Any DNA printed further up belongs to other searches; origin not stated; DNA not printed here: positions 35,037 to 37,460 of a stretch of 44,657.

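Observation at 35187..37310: Third B12-radical SAM enzyme translationally coupled inside the legionaminic acid operon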

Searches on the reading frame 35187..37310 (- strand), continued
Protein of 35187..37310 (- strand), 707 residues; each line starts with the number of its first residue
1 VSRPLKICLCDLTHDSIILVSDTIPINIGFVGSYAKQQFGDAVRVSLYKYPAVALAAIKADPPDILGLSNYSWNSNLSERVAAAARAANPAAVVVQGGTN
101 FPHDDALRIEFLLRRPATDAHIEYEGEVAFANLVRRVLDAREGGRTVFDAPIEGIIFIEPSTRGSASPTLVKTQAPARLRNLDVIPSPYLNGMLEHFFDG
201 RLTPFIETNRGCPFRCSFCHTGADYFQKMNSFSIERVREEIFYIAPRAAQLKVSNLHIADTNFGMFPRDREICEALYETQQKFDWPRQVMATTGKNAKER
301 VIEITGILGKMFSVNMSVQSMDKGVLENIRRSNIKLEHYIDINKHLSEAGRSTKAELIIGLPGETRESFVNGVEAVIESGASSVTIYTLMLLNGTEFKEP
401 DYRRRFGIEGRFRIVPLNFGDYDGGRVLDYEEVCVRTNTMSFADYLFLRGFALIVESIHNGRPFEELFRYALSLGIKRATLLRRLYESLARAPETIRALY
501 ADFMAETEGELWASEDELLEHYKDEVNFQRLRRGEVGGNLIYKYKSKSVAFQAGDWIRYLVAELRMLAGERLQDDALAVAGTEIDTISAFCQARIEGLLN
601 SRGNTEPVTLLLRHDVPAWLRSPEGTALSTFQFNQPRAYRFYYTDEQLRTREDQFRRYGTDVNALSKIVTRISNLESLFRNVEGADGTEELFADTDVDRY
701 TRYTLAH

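Call 32: predict_structure(alignment_id=A1)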
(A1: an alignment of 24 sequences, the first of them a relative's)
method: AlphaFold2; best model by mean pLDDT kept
length: 707 residues; sequences in the alignment: 24
mean_pLDDT: 86.5   pTM: 0.87
mean pLDDT of the five models: 86.5, 84.2, 84.1, 82.9, 77.5
residues with pLDDT >= 90: 382; 70-90: 264; 50-70: 45; < 50: 16
segments of 3 or more residues with pLDDT < 50: 695-707
pLDDT, mean of each block of 10 residues (from residue 1): 88 70 72 96 95 94 94 82 96 90 91 94 90 95 87 94 94 86 92 91 83 75 56 92 94 81 81 94 87 65 80 77 93 83 77 83 96 88 87 89 96 82 88 96 97 92 89 92 95 95 94 93 92 82 87 93 95 89 96 90 91 94 89 94 87 78 74 70 85 48 29
secondary structure, 60 per line:
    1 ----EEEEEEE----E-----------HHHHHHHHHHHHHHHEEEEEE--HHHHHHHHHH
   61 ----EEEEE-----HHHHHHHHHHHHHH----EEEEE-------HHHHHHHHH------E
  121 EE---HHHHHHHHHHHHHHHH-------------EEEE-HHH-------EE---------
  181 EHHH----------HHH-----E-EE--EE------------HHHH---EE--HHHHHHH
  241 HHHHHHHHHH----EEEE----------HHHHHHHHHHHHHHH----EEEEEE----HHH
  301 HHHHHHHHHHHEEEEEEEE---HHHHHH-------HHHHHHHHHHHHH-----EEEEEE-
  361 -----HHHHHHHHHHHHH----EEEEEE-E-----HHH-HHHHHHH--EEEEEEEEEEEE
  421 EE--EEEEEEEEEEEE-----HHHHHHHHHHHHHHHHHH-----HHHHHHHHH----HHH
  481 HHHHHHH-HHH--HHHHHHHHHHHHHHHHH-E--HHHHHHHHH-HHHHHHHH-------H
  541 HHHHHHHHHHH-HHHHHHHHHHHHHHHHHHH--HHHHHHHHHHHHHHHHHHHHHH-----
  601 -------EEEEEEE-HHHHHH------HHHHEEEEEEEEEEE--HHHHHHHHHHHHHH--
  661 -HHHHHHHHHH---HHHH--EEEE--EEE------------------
elements in order (helices of 4 or more, strands of 3 or more residues): E5-11 H28-42 E43-48 H51-60 E65-69 H75-88 E93-97 H105-113 E120-122 H126-141 E155-158 H223-226 H234-250 E255-258 H269-283 E288-293 H298-311 E312-319 H323-328 H336-348 E354-359 H366-378 E383-388 H400-406 E409-422 E425-436 H442-459 H465-473 H478-487 H494-510 H515-523 H525-532 H540-551 H553-571 H574-595 E608-614 H616-621 H628-631 E632-642 H645-658 H662-671 H675-678 E681-684 E687-689

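Call 36: fold_search(model_id=the predicted structure, library=pdb)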
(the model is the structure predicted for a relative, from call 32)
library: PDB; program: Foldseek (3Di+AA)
matches with E <= 10: 1397; with E <= 0.001: 40
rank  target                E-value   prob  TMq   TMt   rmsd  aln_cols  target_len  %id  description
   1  7kdx_B                1.4e-34  1.00  0.72  0.76   5.8       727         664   24  Crystal structure of Streptomyces tokunonesis TokK with hydroxycobalamin, 5'-deoxyadenosine, and methionine (released 2022-01-12)
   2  7kdx_A                2.5e-34  1.00  0.72  0.77   6.3       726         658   24  Crystal structure of Streptomyces tokunonesis TokK with hydroxycobalamin, 5'-deoxyadenosine, and methionine (released 2022-01-12)
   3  7kdy_A                2.8e-33  1.00  0.71  0.76   5.8       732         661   24  Crystal structure of Streptomyces tokunonesis TokK with hydroxycobalamin, 5'-deoxyadenosine, methionine, and (2R)-pant (released 2022-01-12)
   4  7kdy_B                5.4e-33  1.00  0.73  0.77   5.9       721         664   24  Crystal structure of Streptomyces tokunonesis TokK with hydroxycobalamin, 5'-deoxyadenosine, methionine, and (2R)-pant (released 2022-01-12)
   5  9n1b                  1.4e-31  1.00  0.69  0.77   5.2       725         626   20  Crystal structure of CysS from Corallococcus sp. CA054B with 5'-deoxyadenosine, methionine, and pantetheinylated 3-metho (released 2026-01-28)
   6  9n1d                  2.9e-31  1.00  0.69  0.77   5.4       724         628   19  Crystal structure of CysS from Corallococcus sp. CA054B with 5'-deoxyadenosine and methionine bound (released 2026-01-28)
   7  9n1c                  1.2e-30  1.00  0.68  0.77   5.4       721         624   20  Crystal structure of CysS from Corallococcus sp. CA054B with 5'-deoxyadenosine, methionine, and pantetheinylated 3-ethox (released 2026-01-28)
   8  5ul4                  1.2e-13  1.00  0.44  0.43  14.5       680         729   13  Structure of Cobalamin-dependent S-adenosylmethionine radical enzyme OxsB with aqua-cobalamin and S-adenosylmethionine b (released 2017-04-19)
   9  5ul3                  2.8e-13  1.00  0.44  0.43  16.3       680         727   12  Structure of Cobalamin-dependent S-adenosylmethionine radical enzyme OxsB with aqua-cobalamin bound (released 2017-04-19)
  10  6wtf_A                3.1e-13  1.00  0.43  0.55   7.3       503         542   16  Structure of radical S-adenosylmethionine methyltransferase, TsrM, from Kitasatospora setae with tryptophan substrate  (released 2020-12-23)
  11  6wte_A                6.8e-13  1.00  0.42  0.51   6.6       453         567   16  Structure of radical S-adenosylmethionine methyltransferase, TsrM, from Kitasatospora setae with cobalamin and [4Fe-4S (released 2020-12-23)
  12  5ul2                  8.3e-13  1.00  0.46  0.45  14.6       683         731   14  Structure of Apo, SeMet-labeled Cobalamin-dependent S-adenosylmethionine radical enzyme OxsB (released 2017-04-19)
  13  6wtf_B                8.8e-13  1.00  0.43  0.55   7.3       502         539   15  Structure of radical S-adenosylmethionine methyltransferase, TsrM, from Kitasatospora setae with tryptophan substrate  (released 2020-12-23)
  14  6wte_B                1.2e-12  1.00  0.41  0.54   6.3       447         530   17  Structure of radical S-adenosylmethionine methyltransferase, TsrM, from Kitasatospora setae with cobalamin and [4Fe-4S (released 2020-12-23)
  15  9ccb                  9.7e-12  1.00  0.38  0.61   5.0       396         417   17  X-ray crystal structure of methyl-coenzyme M reductase glutamine methylase (MgmA) from Methanothermobacter marburgensis  (released 2025-01-01)
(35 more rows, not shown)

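Call 38: find_encoding_contigs(protein=P0002, flank=10000, max_places=3)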
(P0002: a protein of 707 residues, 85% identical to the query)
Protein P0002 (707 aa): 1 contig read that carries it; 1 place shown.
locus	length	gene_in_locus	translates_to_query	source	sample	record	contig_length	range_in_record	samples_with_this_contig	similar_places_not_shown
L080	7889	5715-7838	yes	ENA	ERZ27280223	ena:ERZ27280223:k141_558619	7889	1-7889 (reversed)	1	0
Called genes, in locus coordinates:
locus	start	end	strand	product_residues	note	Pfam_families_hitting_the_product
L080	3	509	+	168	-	?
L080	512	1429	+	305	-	PF01408:GFO_IDH_MocA (weak), PF22725:GFO_IDH_MocA_C3 (weak), PF02894:GFO_IDH_MocA_C (faint)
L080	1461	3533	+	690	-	PF00224:PK, PF14306:PUA_2, PF01747:ATP-sulfurylase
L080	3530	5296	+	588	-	PF00884:Sulfatase, PF16347:SGSH_C (weak)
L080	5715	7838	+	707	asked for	PF02310:B12-binding, PF04055:Radical_SAM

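Call 39: find_encoding_contigs(protein=P0007, flank=10000, max_places=3)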
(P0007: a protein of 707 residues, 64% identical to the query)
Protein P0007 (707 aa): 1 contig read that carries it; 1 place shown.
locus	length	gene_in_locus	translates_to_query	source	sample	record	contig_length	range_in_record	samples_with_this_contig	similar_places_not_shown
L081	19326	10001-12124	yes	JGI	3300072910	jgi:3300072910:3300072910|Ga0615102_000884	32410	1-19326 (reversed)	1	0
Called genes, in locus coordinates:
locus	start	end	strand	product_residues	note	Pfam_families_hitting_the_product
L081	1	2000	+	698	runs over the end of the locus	PF02310:B12-binding, PF04055:Radical_SAM (weak)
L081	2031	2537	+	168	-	PF19480:DUF6016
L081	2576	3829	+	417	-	-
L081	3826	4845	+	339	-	PF03102:NeuB, PF08666:SAF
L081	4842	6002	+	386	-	PF02350:Epimerase_2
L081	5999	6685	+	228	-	PF17836:PglD_N, PF25084:LbH_EIF2B (faint), PF25087:GMPPB_C (faint), PF00132:Hexapep (weak), PF14602:Hexapep_2 (weak)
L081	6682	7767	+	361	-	PF00571:CBS (weak), PF00483:NTP_transferase, PF12804:NTP_transf_3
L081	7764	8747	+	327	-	PF01073:3Beta_HSD, PF01370:Epimerase, PF02719:Polysacc_synt_2, PF04321:RmlD_sub_bind, PF05368:NmrA, PF07993:NAD_binding_4, PF16363:GDP_Man_Dehyd, PF13460:NAD_binding_10, +1 more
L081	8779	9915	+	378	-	PF01041:DegT_DnrJ_EryC1, PF00155:Aminotran_1_2 (faint)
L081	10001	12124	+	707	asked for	PF02310:B12-binding, PF04055:Radical_SAM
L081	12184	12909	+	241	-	PF02348:CTP_transf_3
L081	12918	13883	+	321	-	PF01408:GFO_IDH_MocA, PF02894:GFO_IDH_MocA_C (weak), PF22725:GFO_IDH_MocA_C3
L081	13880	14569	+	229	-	PF02348:CTP_transf_3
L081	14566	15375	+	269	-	PF00106:adh_short, PF01370:Epimerase, PF08659:KR (faint), PF13561:adh_short_C2, PF00106:adh_short (weak)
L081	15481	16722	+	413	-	PF13489:Methyltransf_23, PF13847:Methyltransf_31, PF08241:Methyltransf_11, PF08242:Methyltransf_12, PF13649:Methyltransf_25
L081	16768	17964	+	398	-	-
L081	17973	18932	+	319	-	PF01522:Polysacc_deac_1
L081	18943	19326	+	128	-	?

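Call 47: list_cluster_members(proteins=[P0041, P0059, P0060, P0068, P0098, P0092, P0085, P0112, P0083, P0074])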
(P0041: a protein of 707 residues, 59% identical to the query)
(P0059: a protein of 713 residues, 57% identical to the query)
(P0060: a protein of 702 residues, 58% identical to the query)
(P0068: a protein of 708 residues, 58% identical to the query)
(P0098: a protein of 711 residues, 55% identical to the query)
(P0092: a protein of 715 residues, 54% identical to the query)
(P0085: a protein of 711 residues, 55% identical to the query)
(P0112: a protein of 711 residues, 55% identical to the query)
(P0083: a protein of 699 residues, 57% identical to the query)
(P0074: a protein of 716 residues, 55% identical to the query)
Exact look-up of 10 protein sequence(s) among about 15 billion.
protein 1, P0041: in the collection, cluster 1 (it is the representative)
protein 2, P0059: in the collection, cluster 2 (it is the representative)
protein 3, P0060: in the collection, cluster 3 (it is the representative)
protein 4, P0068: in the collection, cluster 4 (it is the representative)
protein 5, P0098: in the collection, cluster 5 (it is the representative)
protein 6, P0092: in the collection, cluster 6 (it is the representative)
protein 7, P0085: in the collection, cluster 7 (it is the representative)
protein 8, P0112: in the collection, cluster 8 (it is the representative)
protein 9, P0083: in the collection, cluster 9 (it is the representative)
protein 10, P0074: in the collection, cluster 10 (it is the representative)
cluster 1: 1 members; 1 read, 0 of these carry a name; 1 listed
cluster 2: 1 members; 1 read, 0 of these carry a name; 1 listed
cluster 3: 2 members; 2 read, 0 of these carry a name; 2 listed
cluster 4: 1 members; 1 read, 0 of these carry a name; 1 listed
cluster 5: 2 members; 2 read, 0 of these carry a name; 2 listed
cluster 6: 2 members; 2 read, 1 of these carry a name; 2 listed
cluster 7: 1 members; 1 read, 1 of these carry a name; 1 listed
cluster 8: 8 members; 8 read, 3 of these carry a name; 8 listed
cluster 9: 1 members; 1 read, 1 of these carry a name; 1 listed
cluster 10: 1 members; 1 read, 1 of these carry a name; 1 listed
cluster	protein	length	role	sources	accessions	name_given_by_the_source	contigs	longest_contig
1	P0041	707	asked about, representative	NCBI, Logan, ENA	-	-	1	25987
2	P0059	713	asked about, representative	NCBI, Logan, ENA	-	-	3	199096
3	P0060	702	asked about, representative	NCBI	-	-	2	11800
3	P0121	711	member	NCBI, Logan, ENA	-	-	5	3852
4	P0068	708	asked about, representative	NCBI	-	-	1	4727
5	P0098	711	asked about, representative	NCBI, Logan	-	-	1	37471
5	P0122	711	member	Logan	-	-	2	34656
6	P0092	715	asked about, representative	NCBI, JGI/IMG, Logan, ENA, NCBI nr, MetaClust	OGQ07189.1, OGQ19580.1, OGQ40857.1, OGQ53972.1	MAG: hypothetical protein A3G32_04240 [Deltaproteobacteria bacterium ... | MAG: hypothetical protein A3C45_08350 [Deltaproteobacteria bacterium ... | \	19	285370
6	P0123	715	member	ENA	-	-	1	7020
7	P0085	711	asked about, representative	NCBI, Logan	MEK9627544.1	MAG: radical SAM protein [Nitrospinota bacterium]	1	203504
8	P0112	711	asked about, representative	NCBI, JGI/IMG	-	radical SAM superfamily enzyme YgiQ (UPF0313 family)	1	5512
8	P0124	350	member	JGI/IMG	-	hypothetical protein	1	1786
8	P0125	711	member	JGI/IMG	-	radical SAM superfamily enzyme YgiQ (UPF0313 family)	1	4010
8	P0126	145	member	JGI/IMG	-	-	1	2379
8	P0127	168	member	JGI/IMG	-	-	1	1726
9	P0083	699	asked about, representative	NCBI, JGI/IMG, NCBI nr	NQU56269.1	MAG: radical SAM protein [Rhodospirillales bacterium] | radical SAM protein [Rhodospirillales bacterium]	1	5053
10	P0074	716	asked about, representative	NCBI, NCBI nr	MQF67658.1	radical SAM protein [SAR202 cluster bacterium AD-802-F09_MRT_200m]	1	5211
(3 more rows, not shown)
